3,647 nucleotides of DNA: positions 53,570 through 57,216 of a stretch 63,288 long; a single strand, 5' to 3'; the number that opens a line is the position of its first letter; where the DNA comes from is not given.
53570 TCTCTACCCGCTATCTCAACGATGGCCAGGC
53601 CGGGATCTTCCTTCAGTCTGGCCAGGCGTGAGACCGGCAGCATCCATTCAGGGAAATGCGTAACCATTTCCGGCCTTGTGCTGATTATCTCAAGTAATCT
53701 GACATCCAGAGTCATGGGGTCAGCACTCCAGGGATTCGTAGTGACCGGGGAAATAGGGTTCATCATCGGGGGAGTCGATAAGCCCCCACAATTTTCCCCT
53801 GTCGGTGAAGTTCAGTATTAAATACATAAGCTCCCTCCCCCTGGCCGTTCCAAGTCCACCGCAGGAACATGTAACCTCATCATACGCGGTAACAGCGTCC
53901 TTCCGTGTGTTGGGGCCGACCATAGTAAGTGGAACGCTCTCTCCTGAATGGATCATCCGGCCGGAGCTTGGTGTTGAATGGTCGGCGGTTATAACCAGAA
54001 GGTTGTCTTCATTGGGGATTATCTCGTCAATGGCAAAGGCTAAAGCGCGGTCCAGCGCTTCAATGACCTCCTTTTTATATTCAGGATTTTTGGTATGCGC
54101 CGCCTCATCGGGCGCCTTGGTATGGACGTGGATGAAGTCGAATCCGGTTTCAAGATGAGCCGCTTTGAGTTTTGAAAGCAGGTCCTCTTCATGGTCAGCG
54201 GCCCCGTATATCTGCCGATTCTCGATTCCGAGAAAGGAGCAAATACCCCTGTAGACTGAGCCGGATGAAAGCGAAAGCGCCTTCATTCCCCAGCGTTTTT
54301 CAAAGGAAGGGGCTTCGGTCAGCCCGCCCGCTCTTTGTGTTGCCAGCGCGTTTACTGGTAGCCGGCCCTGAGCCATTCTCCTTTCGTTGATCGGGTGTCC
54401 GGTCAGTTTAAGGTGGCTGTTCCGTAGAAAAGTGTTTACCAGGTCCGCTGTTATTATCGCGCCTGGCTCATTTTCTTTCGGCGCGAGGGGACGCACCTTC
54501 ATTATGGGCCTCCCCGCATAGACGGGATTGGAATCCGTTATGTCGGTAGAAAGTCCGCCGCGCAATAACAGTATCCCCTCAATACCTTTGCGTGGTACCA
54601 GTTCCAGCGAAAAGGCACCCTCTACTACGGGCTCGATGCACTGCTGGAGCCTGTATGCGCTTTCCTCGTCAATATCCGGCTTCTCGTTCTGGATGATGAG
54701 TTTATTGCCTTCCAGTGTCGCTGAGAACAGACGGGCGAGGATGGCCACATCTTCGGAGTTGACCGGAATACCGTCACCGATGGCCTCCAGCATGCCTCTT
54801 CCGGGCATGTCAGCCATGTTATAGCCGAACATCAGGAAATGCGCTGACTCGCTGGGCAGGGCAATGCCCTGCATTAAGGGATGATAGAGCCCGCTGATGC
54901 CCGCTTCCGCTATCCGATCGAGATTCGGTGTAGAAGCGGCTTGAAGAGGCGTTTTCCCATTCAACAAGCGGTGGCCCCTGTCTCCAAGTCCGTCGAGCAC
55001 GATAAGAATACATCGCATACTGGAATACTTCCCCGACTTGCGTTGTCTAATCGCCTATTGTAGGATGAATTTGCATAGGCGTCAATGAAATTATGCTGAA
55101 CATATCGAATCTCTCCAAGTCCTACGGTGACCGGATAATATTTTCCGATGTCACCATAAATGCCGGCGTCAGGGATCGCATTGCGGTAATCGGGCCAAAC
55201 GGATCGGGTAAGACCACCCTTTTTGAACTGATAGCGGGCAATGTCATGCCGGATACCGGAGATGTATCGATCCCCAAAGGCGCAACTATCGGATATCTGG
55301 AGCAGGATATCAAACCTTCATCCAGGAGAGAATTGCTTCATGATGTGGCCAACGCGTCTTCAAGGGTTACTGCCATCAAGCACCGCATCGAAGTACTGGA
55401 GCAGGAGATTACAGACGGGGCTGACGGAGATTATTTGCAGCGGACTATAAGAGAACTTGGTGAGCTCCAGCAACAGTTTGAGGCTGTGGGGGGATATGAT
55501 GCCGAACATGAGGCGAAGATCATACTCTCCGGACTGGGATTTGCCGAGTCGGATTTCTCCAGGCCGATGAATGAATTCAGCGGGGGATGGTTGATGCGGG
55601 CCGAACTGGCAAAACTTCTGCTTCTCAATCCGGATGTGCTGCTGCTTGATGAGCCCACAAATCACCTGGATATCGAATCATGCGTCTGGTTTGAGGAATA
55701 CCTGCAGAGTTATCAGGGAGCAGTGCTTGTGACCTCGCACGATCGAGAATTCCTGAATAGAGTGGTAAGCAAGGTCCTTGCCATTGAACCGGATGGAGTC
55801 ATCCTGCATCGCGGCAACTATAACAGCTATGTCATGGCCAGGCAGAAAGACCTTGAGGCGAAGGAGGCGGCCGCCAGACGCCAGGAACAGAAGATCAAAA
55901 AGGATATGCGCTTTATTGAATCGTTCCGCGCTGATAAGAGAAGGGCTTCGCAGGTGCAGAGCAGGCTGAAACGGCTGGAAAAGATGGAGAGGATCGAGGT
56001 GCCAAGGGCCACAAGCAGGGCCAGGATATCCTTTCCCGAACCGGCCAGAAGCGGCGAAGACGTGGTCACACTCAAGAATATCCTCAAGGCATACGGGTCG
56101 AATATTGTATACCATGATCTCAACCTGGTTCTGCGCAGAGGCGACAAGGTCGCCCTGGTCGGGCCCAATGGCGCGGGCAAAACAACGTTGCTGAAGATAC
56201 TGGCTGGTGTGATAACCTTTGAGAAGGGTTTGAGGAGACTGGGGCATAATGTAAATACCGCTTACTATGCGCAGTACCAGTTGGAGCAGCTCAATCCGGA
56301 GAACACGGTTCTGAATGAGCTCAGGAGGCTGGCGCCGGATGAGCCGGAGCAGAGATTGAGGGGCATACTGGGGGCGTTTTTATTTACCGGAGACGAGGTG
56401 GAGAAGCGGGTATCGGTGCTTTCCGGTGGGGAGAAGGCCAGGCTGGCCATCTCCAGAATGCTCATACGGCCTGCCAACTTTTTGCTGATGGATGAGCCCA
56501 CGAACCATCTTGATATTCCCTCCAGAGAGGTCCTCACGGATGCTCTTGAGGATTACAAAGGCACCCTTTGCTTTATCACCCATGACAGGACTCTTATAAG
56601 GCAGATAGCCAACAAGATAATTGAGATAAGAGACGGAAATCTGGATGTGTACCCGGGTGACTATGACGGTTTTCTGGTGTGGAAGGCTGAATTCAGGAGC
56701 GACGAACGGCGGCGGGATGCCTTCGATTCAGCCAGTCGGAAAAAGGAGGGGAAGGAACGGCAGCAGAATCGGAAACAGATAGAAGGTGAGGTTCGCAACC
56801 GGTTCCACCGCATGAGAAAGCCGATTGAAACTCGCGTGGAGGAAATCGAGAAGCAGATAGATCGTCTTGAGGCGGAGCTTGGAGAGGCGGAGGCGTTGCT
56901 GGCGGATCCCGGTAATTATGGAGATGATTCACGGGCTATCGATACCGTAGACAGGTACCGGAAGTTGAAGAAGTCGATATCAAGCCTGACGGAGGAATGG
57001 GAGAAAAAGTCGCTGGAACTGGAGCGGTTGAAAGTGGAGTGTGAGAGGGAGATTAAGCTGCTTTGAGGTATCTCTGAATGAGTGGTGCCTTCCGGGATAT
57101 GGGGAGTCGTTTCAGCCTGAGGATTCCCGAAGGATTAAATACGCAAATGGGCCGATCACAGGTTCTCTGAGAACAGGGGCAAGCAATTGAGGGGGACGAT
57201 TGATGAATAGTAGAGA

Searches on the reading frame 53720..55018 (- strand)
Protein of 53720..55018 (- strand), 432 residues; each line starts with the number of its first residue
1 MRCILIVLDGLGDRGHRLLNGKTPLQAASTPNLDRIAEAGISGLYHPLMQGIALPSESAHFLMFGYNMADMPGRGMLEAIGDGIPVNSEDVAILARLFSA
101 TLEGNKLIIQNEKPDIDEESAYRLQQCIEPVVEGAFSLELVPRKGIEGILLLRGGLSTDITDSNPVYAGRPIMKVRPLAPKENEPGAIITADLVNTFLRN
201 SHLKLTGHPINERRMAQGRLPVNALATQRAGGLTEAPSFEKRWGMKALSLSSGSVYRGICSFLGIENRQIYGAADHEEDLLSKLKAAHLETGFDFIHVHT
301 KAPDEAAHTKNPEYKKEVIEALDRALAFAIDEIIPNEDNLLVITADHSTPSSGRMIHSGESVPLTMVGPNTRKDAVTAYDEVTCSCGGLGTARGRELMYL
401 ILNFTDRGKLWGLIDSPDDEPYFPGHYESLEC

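Call 23: search_protein_families(library=pfam, proteins=[window:53720-55018:-])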
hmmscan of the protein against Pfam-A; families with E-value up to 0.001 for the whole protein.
window:53720-55018:- (432 aa): 3 families
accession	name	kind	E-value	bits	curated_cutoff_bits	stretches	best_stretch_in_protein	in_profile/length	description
PF01676.23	Metalloenzyme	-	1.2e-40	140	24.3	1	1-403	1-251/252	Metalloenzyme superfamily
PF10143.14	PhosphMutase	-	9.3e-30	104.2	21.5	1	37-211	1-170/170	2,3-bisphosphoglycerate-independent phosphoglycerate mutase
PF00245.25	Alk_phosphatase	-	0.00015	21.3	24.4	1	291-377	256-342/423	Alkaline phosphatase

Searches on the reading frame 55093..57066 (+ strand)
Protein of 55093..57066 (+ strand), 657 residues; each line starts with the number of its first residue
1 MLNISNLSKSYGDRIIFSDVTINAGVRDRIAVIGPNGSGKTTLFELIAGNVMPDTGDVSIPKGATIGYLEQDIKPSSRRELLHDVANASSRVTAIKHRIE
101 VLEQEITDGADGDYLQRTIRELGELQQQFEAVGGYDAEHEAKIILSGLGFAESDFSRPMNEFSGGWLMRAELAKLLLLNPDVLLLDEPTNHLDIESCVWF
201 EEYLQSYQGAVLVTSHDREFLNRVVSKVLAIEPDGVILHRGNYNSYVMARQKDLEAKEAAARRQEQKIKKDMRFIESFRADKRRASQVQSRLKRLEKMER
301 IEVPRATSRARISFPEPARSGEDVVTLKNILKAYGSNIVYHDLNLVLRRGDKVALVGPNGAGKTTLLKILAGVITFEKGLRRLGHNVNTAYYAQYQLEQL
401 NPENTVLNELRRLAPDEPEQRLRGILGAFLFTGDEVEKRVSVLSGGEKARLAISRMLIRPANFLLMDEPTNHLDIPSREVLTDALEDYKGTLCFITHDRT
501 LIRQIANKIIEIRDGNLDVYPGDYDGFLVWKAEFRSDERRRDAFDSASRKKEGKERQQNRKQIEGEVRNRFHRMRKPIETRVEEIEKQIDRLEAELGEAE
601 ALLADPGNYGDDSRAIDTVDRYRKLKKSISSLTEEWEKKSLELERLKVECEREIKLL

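Call 23: search_protein_families(library=pfam, proteins=[window:55093-57066:+])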
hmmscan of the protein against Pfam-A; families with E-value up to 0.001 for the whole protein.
window:55093-57066:+ (657 aa): 26 families (the best 25 are shown)
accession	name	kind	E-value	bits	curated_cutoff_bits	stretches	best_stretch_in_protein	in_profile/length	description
PF00005.33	ABC_tran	-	5.8e-46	156.9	25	2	341-471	2-137/137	ABC transporter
PF12848.13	ABC_tran_Xtn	-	2.8e-24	85.4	25.9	1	237-312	9-83/85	ABC transporter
PF13304.12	AAA_21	-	4.6e-14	53.6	27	2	354-374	3-23/304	AAA domain, putative AbiEii toxin, Type IV TA system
PF02463.25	SMC_N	-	1.3e-11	44.8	40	0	442-512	136-211/220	RecF/RecN/SMC N terminal domain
PF13476.12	AAA_23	-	5.7e-11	43.9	27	1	31-122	23-124/201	AAA domain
PF16326.10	ABC_tran_CTD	-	2.8e-09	37.5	32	1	581-637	9-65/69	ABC transporter C-terminal domain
PF13555.12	AAA_29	-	6e-08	32.8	27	0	17-44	12-39/61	P-loop containing region of AAA domain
PF13521.12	AAA_28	-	3e-07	31.2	27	0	352-407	1-47/164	AAA domain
PF13479.12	AAA_24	-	7.4e-06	26.4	27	0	351-384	3-38/195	AAA domain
PF00004.35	AAA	-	8.8e-06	26.6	21.2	0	354-374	2-22/131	ATPase family associated with various cellular activities (AAA)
PF13401.12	AAA_22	-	2.7e-05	24.9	27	0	30-93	8-62/130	AAA domain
PF05496.18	RuvB_N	-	3.4e-05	24.1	27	0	351-373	34-56/159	Holliday junction DNA helicase RuvB P-loop domain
PF06825.17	HSBP1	-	4.7e-05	23.6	28.6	0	567-597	14-44/51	Heat shock factor binding protein 1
PF13191.12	AAA_16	-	6.1e-05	24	32.6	0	352-462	26-129/167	AAA ATPase domain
PF13604.12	AAA_30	-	9e-05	22.7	27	0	353-379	21-46/191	AAA domain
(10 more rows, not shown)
